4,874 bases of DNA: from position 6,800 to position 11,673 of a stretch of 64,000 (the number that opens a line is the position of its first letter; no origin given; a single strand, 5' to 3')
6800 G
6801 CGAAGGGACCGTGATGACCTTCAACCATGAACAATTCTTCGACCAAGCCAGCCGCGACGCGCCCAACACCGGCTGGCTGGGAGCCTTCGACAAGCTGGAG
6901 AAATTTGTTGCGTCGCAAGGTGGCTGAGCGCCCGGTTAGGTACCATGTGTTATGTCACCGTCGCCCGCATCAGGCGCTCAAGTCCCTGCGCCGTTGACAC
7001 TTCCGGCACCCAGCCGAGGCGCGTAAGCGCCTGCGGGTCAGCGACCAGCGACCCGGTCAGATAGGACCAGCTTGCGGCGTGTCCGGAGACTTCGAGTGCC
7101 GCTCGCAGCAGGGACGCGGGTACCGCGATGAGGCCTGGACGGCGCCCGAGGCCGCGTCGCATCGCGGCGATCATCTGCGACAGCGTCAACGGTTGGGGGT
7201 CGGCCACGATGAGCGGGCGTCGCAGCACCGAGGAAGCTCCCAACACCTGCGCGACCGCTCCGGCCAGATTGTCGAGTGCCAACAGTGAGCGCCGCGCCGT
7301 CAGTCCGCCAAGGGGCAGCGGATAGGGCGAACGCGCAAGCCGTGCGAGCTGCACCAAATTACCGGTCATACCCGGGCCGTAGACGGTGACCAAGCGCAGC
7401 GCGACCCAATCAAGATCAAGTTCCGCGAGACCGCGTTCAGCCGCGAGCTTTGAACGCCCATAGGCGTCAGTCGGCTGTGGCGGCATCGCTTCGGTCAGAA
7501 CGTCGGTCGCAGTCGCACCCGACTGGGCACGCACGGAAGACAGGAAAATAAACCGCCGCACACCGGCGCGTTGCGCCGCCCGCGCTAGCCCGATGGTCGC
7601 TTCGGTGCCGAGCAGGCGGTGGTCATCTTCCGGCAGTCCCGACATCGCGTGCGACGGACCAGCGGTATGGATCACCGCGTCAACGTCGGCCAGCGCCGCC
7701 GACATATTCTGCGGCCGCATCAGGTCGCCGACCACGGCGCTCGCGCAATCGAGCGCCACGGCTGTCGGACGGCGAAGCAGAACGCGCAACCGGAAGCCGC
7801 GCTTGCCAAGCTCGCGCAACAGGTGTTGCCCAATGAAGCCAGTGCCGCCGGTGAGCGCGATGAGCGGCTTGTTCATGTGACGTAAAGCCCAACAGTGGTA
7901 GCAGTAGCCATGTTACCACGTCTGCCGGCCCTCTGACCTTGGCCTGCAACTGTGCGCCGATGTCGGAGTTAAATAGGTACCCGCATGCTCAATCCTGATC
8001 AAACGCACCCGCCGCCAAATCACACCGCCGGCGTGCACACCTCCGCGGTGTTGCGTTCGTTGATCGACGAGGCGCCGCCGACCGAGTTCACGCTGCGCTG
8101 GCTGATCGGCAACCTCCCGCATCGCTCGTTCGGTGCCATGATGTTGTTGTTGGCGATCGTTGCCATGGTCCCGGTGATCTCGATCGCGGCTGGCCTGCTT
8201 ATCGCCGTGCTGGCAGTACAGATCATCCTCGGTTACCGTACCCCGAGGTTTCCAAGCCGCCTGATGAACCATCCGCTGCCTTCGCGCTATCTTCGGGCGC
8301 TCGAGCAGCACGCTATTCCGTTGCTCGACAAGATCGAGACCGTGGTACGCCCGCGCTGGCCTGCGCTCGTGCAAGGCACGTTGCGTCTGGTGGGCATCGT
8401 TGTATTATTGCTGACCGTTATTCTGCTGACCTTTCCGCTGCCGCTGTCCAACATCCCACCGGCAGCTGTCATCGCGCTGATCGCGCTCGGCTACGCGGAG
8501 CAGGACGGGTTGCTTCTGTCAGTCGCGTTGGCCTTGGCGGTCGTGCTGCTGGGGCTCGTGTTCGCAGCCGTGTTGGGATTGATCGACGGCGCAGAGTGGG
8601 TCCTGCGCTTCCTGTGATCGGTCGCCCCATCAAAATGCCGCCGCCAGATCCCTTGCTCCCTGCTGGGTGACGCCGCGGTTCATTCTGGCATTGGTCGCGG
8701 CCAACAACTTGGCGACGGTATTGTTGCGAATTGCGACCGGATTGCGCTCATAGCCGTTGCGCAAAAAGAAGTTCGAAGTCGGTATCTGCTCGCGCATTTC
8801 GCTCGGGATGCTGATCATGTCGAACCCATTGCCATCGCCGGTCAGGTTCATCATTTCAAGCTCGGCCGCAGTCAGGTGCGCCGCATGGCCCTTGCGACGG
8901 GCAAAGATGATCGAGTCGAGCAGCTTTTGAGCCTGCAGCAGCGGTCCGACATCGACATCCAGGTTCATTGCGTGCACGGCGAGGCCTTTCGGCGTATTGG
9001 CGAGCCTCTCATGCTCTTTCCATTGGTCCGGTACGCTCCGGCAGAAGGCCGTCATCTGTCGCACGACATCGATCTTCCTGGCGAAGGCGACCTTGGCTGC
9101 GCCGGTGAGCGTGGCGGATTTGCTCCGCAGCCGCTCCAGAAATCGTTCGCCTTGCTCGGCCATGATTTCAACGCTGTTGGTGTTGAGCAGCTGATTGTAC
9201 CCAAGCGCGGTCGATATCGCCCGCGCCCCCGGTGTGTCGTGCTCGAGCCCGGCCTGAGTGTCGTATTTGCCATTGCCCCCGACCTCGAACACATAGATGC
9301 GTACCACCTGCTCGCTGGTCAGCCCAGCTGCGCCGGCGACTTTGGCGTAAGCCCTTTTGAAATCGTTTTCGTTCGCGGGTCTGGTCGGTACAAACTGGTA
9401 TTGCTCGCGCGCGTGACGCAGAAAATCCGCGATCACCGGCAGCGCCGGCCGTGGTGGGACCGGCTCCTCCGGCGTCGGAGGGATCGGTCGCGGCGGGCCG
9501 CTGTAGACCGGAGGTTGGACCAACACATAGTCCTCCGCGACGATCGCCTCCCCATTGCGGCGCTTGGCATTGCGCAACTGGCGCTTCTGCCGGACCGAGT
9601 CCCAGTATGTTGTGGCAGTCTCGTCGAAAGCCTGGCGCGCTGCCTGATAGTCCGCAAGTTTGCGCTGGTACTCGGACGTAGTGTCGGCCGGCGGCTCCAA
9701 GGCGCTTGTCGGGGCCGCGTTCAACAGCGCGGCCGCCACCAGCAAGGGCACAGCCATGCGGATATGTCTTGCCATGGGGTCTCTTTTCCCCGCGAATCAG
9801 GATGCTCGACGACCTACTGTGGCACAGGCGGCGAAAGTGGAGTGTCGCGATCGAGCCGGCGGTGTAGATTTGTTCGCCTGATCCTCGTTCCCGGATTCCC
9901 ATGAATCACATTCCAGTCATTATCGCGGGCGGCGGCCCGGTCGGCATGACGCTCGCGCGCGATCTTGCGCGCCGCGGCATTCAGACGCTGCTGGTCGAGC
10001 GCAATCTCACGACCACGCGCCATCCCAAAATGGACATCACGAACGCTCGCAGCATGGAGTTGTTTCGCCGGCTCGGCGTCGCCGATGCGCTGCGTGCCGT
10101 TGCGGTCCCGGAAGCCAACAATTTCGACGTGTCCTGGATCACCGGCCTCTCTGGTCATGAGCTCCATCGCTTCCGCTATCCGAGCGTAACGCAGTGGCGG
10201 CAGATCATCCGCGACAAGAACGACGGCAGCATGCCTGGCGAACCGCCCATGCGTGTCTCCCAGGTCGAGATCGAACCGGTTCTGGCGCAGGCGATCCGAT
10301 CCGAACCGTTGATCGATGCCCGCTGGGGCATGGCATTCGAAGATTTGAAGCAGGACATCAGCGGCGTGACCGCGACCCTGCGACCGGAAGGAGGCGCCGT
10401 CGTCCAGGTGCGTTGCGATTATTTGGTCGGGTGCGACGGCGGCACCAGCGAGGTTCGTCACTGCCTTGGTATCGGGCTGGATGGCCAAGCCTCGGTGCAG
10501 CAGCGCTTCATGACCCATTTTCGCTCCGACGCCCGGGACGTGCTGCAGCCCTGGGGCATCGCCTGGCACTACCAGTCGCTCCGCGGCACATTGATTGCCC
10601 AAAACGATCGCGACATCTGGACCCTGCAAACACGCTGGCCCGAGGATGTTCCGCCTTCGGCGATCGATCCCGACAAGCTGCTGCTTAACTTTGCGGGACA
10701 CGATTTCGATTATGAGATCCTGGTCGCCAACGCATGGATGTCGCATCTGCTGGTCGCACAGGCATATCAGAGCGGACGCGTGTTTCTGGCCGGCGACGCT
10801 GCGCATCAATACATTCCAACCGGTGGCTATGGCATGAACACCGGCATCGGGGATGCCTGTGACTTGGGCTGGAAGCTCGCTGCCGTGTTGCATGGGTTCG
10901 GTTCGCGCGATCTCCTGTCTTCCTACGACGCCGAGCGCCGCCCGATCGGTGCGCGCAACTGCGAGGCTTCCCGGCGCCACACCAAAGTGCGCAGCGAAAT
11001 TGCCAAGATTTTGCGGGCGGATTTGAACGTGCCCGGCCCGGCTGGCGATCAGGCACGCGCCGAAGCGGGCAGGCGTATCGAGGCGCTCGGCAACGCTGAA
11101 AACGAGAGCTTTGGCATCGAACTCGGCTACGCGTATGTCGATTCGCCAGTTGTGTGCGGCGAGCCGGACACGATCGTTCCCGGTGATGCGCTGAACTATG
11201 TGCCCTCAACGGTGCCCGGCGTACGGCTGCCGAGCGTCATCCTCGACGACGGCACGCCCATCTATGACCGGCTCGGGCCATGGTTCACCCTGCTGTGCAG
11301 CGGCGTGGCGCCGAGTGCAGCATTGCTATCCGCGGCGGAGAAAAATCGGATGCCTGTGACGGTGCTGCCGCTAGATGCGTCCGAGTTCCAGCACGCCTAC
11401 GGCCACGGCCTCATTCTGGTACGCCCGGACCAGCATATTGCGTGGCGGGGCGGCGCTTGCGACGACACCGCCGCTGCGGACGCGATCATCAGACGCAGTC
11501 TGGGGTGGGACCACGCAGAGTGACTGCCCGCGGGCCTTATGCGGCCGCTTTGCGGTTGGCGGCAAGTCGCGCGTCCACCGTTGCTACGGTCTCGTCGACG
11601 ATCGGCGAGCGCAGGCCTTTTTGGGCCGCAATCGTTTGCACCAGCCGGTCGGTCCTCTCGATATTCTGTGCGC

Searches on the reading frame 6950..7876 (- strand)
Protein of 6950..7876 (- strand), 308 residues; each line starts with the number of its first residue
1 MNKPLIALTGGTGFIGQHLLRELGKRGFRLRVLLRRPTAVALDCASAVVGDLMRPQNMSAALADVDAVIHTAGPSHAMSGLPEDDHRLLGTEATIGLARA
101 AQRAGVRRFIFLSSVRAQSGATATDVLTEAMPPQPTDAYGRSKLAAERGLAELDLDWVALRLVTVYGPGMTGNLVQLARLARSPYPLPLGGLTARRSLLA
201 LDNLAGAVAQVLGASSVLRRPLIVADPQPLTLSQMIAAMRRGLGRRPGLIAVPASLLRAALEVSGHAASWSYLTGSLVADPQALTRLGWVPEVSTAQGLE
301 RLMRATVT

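Call 32: search_protein_families(library=pfam, proteins=[window:6950-7876:-], max_evalue=0.0001)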
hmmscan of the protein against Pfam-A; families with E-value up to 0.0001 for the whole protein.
window:6950-7876:- (308 aa): 7 families
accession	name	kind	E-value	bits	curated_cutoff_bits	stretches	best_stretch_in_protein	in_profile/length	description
PF01370.27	Epimerase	-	2e-28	99.9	20.9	1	6-214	1-227/240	NAD dependent epimerase/dehydratase family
PF13460.12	NAD_binding_10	-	5.1e-23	82.3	27.2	1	10-165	1-146/184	NAD(P)H-binding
PF01073.25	3Beta_HSD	-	2.9e-16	59.8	22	1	8-184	2-200/280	3-beta hydroxysteroid dehydrogenase/isomerase family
PF04321.23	RmlD_sub_bind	-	5.4e-12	45.8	27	1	6-184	3-170/287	RmlD substrate binding domain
PF05368.20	NmrA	-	7.9e-11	42.5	27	1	3-118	2-110/298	NmrA-like family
PF16363.11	GDP_Man_Dehyd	-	2.1e-10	41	27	1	9-148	3-162/332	GDP-mannose 4,6 dehydratase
PF07993.18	NAD_binding_4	-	6e-09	35.9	20.1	0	36-175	62-217/258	Male sterility protein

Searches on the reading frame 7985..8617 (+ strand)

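Call 32: search_protein_families(library=pfam, proteins=[window:7985-8617:+], max_evalue=0.0001)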
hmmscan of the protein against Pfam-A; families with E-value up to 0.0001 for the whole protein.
window:7985-8617:+ (210 aa): 1 family
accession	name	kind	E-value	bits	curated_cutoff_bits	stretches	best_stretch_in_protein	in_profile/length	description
PF06055.17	ExoD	-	5.4e-36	124.1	23.8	1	20-192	2-178/180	Exopolysaccharide synthesis, ExoD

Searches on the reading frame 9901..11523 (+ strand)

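Call 32: search_protein_families(library=pfam, proteins=[window:9901-11523:+], max_evalue=0.0001)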
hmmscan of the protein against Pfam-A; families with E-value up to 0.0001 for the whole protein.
window:9901-11523:+ (540 aa): 3 families
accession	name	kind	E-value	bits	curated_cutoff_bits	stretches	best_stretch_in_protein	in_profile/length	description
PF01494.25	FAD_binding_3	-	1.7e-75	254.8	22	1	4-355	2-347/349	FAD binding domain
PF21274.3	Rng_hyd_C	-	5.3e-09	36.8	27.5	1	437-535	2-105/107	Aromatic-ring hydroxylase, C-terminal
PF01266.30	DAO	-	1.8e-05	24.9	27.9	1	6-35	2-31/353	FAD dependent oxidoreductase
